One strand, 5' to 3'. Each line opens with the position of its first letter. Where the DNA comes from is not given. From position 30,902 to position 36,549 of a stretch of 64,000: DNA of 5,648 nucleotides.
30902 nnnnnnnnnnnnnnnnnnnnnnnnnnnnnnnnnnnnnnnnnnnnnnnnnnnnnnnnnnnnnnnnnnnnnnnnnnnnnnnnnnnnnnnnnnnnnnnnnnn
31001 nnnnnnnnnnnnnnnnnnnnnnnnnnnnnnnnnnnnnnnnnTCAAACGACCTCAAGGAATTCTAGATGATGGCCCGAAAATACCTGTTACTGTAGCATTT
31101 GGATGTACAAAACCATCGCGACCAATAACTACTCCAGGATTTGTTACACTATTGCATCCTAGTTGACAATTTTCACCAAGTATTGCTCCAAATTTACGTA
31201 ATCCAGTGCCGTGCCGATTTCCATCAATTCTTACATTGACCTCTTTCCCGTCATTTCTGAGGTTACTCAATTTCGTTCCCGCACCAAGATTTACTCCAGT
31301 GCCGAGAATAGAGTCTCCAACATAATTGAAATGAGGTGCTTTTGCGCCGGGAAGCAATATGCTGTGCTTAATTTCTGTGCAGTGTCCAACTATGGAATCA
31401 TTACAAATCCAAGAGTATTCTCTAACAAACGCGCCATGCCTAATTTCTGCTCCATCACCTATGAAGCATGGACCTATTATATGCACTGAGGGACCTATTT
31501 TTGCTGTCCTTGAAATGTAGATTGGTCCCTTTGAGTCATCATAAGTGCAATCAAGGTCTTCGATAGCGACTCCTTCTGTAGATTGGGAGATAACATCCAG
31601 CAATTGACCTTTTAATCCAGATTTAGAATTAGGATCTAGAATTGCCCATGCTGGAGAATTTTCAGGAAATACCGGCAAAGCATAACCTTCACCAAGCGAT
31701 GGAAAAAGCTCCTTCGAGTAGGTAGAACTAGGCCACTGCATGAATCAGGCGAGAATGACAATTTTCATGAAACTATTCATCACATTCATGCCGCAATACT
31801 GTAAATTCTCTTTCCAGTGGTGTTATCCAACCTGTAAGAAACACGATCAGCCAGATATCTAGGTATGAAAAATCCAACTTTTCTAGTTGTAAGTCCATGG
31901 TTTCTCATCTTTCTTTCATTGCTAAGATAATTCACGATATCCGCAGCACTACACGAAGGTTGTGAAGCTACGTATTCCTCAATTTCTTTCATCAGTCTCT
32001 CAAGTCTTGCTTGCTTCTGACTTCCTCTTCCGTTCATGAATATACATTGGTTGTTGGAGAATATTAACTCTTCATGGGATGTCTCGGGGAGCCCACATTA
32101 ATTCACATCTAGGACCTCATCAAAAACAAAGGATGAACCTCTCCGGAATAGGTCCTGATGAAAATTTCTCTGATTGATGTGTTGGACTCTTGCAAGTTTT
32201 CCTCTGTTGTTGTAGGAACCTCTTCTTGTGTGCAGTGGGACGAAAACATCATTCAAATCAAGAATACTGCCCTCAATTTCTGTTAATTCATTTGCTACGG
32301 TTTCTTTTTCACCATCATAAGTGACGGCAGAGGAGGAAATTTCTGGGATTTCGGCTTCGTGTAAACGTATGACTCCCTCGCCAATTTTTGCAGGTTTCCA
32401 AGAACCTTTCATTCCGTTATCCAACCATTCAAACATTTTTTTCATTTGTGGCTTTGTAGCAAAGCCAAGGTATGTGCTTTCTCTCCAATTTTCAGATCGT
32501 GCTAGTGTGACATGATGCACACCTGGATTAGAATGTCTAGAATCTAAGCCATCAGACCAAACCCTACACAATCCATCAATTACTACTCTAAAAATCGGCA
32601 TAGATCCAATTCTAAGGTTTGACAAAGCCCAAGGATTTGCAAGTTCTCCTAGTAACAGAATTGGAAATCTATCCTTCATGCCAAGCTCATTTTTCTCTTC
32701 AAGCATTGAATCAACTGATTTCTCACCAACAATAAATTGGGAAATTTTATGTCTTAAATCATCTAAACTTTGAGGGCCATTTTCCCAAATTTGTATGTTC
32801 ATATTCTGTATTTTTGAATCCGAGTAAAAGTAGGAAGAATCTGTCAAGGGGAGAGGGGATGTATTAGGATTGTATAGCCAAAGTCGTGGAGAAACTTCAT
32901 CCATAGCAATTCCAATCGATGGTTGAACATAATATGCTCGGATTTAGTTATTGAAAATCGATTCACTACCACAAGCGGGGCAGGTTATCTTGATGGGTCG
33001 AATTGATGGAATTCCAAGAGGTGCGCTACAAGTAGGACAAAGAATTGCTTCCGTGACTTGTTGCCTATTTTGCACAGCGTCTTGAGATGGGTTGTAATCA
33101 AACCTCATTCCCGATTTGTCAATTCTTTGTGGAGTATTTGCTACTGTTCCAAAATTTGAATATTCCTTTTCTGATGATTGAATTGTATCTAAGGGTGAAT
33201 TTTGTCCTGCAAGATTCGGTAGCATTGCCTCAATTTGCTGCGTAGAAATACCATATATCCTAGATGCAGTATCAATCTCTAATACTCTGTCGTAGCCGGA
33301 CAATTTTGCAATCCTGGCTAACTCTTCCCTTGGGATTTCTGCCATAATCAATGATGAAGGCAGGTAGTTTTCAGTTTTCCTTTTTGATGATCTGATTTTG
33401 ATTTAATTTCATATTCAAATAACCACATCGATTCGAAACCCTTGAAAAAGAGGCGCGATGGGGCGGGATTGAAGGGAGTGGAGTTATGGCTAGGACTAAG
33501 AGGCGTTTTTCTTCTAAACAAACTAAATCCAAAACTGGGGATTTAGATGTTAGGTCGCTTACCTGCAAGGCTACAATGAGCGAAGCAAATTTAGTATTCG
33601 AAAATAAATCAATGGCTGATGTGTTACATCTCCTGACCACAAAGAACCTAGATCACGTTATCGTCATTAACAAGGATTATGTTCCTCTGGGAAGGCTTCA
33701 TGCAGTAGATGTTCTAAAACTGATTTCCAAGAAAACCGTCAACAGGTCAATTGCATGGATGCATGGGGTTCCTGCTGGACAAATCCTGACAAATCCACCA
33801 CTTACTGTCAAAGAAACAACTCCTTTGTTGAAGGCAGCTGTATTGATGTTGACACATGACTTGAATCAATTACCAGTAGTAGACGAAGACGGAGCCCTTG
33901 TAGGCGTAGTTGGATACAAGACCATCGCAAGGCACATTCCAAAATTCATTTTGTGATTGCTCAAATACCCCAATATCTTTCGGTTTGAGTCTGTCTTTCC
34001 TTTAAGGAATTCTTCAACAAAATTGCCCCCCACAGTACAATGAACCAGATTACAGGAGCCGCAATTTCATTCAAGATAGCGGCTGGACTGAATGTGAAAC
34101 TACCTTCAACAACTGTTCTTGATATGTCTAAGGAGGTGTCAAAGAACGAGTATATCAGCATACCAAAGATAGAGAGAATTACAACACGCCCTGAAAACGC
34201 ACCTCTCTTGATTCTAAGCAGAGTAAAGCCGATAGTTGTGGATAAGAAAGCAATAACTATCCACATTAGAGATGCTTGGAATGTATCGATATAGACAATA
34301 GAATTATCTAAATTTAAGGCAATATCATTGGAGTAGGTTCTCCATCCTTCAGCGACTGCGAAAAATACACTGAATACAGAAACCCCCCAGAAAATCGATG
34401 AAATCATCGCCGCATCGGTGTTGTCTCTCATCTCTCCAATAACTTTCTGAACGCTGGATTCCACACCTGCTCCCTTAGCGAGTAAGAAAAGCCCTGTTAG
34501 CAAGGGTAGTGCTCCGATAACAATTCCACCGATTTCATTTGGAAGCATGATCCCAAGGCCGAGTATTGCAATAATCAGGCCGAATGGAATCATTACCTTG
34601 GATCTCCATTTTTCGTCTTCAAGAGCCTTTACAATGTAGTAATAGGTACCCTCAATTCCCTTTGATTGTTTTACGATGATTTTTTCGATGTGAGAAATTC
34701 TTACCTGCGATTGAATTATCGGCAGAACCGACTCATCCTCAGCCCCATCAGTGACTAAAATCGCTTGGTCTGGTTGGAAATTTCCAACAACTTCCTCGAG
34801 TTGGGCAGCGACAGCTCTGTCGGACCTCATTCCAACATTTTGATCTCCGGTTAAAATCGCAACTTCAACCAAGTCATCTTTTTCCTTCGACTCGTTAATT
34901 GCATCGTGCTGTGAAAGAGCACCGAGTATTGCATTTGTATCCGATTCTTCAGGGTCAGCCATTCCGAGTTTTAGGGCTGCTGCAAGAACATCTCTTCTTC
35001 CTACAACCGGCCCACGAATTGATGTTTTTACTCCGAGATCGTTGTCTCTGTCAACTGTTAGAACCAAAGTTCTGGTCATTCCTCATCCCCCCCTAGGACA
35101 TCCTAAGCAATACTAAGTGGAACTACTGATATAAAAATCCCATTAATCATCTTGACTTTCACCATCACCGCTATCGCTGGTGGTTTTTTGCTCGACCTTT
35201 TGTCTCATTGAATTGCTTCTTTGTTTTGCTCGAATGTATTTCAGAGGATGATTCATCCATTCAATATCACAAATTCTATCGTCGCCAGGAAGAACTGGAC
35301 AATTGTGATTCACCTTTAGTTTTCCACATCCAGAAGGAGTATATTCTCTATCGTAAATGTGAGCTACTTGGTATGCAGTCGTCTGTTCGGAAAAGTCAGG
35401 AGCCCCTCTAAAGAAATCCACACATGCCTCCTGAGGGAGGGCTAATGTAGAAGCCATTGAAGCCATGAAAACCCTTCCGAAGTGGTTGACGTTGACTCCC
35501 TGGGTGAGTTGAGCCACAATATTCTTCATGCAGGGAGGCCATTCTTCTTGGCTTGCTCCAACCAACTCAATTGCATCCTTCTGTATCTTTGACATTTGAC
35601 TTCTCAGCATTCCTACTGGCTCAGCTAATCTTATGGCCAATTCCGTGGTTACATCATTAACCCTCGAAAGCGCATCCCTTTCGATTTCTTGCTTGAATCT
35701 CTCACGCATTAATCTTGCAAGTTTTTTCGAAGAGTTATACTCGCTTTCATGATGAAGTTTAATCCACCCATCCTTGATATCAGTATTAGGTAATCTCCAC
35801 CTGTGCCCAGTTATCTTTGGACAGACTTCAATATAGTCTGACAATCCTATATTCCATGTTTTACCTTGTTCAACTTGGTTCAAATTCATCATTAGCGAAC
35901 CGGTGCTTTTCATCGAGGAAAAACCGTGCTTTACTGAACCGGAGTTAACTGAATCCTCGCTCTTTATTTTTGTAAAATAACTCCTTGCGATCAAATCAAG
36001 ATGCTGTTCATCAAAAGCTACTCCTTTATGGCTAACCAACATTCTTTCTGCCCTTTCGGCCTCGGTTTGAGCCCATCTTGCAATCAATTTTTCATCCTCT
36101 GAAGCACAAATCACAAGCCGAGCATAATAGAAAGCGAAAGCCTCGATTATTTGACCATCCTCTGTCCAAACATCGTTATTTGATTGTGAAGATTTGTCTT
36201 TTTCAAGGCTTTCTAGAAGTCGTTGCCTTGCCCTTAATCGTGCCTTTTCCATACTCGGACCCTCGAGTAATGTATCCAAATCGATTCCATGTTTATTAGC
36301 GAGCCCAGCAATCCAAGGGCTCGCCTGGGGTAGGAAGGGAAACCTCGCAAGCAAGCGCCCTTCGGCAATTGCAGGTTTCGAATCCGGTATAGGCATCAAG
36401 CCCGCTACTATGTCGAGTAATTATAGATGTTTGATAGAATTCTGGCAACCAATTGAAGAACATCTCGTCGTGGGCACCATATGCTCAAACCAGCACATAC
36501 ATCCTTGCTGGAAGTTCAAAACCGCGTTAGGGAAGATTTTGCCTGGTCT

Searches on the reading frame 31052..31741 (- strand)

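Call 57: search_protein_families(library=pfam, proteins=[window:31052-31741:-], max_evalue=0.0001)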
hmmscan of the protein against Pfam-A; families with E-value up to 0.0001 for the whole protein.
window:31052-31741:- (229 aa): 2 families
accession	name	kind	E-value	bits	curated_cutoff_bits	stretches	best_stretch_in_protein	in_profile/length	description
PF00132.30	Hexapep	-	3.4e-15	55.4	27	2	185-220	1-36/36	Bacterial transferase hexapeptide (six repeats)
PF25084.1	LbH_EIF2B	-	3.6e-08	33.8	54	1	73-160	3-89/105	EIF2B subunit epsilon LbH domain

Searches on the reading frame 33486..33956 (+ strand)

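Call 73: search_protein_families(library=pfam, proteins=[window:33486-33956:+], max_evalue=0.0001)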
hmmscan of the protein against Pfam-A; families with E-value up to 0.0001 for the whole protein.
window:33486-33956:+ (156 aa): 1 family
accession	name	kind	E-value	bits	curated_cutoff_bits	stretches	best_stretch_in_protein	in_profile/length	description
PF00571.33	CBS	-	1.5e-18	67.3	24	1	98-152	2-56/57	CBS domain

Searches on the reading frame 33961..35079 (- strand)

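Call 57: search_protein_families(library=pfam, proteins=[window:33961-35079:-], max_evalue=0.0001)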
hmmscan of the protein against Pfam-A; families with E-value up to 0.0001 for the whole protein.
window:33961-35079:- (372 aa): 1 family
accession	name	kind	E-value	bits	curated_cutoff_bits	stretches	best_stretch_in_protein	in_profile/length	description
PF04123.18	DUF373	-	2.1e-79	267.8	28.3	1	3-313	1-310/335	Domain of unknown function (DUF373)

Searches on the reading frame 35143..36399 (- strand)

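Call 73: search_protein_families(library=pfam, proteins=[window:35143-36399:-], max_evalue=0.0001)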
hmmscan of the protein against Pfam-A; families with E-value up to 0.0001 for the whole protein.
window:35143-36399:- (418 aa): 1 family
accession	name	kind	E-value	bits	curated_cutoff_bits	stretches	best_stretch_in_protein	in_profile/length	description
PF04104.19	DNA_primase_lrg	-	2.2e-16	60.4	22.4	1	223-370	29-207/266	Eukaryotic and archaeal DNA primase, large subunit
